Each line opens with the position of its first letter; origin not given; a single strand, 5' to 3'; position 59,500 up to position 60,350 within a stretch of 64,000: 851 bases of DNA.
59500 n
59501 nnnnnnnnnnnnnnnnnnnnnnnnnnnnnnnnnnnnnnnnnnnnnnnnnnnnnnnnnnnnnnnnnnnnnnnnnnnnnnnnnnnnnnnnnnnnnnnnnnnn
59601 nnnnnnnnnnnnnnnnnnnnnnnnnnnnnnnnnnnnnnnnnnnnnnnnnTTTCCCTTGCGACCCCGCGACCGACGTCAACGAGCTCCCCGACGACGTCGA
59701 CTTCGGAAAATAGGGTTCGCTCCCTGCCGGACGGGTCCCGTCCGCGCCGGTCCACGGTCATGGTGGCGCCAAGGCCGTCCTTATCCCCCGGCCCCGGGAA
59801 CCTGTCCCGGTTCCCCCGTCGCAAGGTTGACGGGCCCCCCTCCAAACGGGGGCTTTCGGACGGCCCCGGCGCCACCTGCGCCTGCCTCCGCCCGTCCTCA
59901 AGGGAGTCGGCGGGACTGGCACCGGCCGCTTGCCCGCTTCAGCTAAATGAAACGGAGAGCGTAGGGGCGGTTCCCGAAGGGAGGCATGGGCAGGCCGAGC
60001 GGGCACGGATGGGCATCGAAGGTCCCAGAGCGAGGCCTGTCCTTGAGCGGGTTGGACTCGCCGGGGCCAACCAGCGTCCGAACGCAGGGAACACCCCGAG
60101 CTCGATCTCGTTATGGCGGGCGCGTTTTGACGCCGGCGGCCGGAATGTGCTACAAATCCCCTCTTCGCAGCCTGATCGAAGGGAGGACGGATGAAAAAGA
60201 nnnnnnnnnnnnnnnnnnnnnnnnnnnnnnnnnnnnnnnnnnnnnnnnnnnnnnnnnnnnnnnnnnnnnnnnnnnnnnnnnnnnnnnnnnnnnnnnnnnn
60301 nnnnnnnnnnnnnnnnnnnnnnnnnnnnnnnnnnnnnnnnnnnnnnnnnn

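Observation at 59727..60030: Second, inverted copy of the element 23.7 kb away: the 115-nt core is conserved while the flanks have diverged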

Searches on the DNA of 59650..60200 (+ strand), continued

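Call 67: search_with_rna_model(model_id=R1, sources=[L127, L128, L129, L124, L125, L126], max_evalue=10, filters=off, show_alignments=3)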
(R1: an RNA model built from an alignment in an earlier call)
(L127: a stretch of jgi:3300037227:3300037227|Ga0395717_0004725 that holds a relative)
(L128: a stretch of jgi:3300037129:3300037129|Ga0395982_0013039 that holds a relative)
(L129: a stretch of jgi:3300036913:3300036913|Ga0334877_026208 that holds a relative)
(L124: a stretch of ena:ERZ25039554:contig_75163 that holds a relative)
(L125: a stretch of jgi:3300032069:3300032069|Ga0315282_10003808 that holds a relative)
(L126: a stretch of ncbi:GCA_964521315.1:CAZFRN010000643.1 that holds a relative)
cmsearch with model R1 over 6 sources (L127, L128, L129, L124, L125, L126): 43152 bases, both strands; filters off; matches with E-value up to 10: 50.
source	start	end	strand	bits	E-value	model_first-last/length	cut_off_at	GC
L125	3465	3591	+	74.6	1.9e-13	1-120/120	no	0.69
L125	3467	3593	-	29.7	0.00031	1-120/120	no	0.69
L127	2195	2253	+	18.7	0.055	1-120/120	no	0.64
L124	7297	7423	+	17.4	0.099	27-100/120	no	0.68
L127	2197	2255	-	16.4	0.16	1-120/120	no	0.66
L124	2099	2213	+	15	0.32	1-120/120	no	0.71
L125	245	312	+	14.4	0.42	1-120/120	no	0.66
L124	9172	9231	+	14.1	0.48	1-120/120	no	0.78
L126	1872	1921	+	13.7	0.58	1-120/120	no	0.58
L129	1832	1886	+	13.4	0.67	1-120/120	no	0.75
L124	12892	12940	-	12.4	1.1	1-120/120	no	0.61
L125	2448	2490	-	12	1.3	1-120/120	no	0.6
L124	9174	9233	-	11.8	1.4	1-120/120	no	0.78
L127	5564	5630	+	10.9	2.2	1-120/120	no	0.66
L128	3506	3572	+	10.9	2.2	1-120/120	no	0.66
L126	841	945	-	10.5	2.6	1-120/120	no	0.65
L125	2446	2488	+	10.4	2.8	1-120/120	no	0.65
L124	5205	5254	+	10.1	3.1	1-120/120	no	0.8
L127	5566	5632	-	9.8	3.6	1-120/120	no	0.64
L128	3508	3574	-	9.8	3.6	1-120/120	no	0.64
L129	2162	2186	-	9.8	3.7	1-120/120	no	0.8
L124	2026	2085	-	9.7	3.9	1-120/120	no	0.72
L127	106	195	-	9.3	4.6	1-120/120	no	0.61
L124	2351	2381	+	9.3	4.7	1-120/120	no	0.74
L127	104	193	+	9.2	4.8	1-120/120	no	0.61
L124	8790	8848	+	9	5.2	1-120/120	no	0.68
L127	4168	4276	+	9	5.3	1-120/120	no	0.65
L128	2110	2218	+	9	5.3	1-120/120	no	0.65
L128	184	242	-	8.9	5.5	1-120/120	no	0.68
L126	4630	4669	-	8.9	5.5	1-120/120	no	0.8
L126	1422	1463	-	8.9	5.7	1-120/120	no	0.79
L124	8800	8842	-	8.8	5.8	1-120/120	no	0.7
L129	1834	1888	-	8.8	5.9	1-120/120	no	0.75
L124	4763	4805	-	8.7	6.1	1-120/120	no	0.74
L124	3275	3348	-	8.7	6.1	1-120/120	no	0.8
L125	8609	8657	-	8.7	6.2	1-120/120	no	0.69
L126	4628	4667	+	8.6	6.3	1-120/120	no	0.77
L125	3824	3852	+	8.6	6.4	1-120/120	no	0.76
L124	3776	3831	+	8.6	6.4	1-120/120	no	0.71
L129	2160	2184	+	8.5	6.6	1-120/120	no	0.8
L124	7096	7135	+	8.5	6.6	1-120/120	no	0.6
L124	12890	12937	+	8.4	6.9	1-120/120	no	0.58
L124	6014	6054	-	8.4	7.1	1-120/120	no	0.78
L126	2305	2386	-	8.2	7.9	1-120/120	no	0.68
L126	4227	4319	+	8.1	8.1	1-120/120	no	0.65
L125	3962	4080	+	8.1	8.3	1-120/120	no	0.6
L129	1675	1792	-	8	8.5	1-120/120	no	0.62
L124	9245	9384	-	7.8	9.5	1-120/120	no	0.64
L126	1880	1917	-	7.7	9.9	1-120/120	no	0.55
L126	4110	4126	+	7.7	9.9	36-52/120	no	0.71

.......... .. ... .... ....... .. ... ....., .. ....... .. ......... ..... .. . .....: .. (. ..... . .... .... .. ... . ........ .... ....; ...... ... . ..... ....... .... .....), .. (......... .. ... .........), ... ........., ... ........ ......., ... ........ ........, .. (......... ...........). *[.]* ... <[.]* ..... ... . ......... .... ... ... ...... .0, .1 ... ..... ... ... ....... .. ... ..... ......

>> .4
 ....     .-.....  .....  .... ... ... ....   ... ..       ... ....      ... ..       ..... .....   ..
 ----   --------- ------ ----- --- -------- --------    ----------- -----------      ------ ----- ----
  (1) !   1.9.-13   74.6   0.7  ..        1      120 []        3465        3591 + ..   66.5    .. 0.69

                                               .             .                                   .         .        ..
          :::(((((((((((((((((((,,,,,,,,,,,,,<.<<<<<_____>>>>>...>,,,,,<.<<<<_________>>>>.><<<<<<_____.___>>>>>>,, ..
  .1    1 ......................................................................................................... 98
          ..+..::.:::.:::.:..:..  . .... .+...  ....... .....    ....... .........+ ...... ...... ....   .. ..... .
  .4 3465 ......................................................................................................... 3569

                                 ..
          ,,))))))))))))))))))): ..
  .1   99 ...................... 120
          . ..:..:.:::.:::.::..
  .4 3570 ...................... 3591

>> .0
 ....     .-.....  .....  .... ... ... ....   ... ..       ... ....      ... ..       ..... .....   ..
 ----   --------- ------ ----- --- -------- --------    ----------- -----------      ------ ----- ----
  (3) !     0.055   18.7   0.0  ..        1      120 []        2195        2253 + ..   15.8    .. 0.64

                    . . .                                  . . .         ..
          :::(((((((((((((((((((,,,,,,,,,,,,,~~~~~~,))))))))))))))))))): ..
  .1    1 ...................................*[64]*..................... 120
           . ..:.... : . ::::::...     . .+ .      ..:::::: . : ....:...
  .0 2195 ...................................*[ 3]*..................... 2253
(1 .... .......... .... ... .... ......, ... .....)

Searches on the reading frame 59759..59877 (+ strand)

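Call 55: search_protein_families(library=pfam, proteins=[L103:3355-5631:-, L112:1078-1707:-, L105:1-1998:+], max_evalue=0.00001)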
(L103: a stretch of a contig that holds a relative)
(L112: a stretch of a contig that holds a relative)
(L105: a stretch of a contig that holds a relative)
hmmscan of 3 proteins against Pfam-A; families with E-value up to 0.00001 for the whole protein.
L103:3355-5631:- (758 aa): 5 families
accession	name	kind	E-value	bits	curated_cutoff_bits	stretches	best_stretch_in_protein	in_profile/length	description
PF13487.12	HD_5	-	7.8e-45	153.1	27.2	1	567-731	3-170/170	HD domain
PF02518.31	HATPase_c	-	1.7e-29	103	26.4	1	238-347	2-109/111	Histidine kinase-, DNA gyrase B-, and HSP90-like ATPase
PF00072.30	Response_reg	-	1.8e-27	96.1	30.2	1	415-526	1-111/111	Response regulator receiver domain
PF01966.28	HD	-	9.6e-23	81.1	22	1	580-698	3-114/116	HD domain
PF00512.31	HisKA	-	2.7e-16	59.8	26.9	1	124-191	2-66/66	His Kinase A (phospho-acceptor) domain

L112:1078-1707:- (209 aa): 4 families
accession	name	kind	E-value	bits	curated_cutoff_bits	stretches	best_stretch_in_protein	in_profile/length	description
PF08281.18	Sigma70_r4_2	-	2.5e-20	72.3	25.7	1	137-189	2-54/54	Sigma-70, region 4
PF04542.20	Sigma70_r2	-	7.6e-15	54.9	24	1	29-95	1-69/71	Sigma-70 region 2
PF04545.22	Sigma70_r4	-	4.7e-14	52.1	24.1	1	142-191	1-50/50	Sigma-70, region 4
PF22233.2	PhyR_sigma-like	-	5.1e-08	33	27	1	143-189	1-47/50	Response regulator PhyR, sigma-like domain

L105:1-1998:+ (665 aa): 2 families
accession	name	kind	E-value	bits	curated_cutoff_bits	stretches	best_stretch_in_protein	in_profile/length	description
PF01314.23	AFOR_C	-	5.3e-67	227.1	27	1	314-660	35-375/385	Aldehyde ferredoxin oxidoreductase, domains 2 & 3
PF02730.20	AFOR_N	-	4.2e-45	154.4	29.8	1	31-255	2-198/199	Aldehyde ferredoxin oxidoreductase, N-terminal domain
